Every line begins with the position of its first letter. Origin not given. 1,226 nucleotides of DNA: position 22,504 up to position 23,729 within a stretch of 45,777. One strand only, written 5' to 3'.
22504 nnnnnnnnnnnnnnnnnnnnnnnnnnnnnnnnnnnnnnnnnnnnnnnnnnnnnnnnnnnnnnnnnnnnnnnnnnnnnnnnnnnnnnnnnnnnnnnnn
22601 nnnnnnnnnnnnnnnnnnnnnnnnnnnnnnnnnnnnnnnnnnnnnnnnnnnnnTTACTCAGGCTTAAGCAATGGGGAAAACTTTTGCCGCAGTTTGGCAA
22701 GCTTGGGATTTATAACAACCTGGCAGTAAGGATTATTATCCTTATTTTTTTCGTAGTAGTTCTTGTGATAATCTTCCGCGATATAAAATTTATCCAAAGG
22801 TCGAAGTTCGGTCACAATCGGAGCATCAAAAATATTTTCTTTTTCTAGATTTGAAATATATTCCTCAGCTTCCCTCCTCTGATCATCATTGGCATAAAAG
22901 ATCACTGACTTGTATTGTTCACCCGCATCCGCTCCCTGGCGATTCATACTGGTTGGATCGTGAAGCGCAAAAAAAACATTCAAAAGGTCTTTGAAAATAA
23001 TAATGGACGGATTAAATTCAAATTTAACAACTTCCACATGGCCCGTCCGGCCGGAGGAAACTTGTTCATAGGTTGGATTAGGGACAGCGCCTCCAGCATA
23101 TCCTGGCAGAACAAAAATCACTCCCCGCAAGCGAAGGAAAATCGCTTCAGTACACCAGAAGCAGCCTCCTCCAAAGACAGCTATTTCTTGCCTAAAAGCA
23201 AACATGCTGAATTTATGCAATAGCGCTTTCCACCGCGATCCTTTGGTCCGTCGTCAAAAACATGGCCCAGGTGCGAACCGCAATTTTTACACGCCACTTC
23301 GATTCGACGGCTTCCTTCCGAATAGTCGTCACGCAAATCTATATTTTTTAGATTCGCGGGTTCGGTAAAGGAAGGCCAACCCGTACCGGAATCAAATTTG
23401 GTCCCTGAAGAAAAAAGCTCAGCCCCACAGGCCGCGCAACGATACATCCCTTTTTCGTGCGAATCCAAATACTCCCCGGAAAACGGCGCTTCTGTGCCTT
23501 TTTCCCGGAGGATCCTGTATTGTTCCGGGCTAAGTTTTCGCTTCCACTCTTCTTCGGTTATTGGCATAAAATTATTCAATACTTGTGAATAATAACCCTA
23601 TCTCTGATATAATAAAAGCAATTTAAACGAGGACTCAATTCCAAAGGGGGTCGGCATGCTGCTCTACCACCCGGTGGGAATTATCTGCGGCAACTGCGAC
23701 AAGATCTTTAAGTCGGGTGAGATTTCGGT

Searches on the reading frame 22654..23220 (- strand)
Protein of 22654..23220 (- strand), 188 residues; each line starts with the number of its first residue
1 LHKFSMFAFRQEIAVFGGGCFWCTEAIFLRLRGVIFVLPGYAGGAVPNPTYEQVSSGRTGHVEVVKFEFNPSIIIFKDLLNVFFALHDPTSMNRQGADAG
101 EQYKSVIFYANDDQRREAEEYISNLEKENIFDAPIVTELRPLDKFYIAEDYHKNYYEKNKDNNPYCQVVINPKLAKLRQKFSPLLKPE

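Call 6: search_protein_families(library=pfam, proteins=[window:22654-23220:-])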
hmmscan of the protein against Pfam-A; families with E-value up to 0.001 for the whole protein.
window:22654-23220:- (188 aa): 1 family
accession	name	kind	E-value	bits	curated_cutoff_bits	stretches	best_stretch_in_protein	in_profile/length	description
PF01625.27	PMSR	-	1.4e-60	204.4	23.7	1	14-167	2-153/153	Peptide methionine sulfoxide reductase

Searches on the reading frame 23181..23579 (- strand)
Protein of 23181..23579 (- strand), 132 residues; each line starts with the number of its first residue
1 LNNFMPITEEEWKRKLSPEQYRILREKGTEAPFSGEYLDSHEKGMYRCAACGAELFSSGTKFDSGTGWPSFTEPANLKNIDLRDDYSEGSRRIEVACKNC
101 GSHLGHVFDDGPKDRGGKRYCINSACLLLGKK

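Call 6: search_protein_families(library=pfam, proteins=[window:23181-23579:-])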
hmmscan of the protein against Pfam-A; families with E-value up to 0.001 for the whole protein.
window:23181-23579:- (132 aa): 2 families
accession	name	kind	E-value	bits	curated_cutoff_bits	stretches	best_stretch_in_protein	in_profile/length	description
PF01641.26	SelR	-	5.8e-50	168.5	24.9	1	16-128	1-113/116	SelR domain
PF24046.1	At4g08330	-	3.1e-05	24.5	27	0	89-114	73-98/129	At4g08330 beta-tent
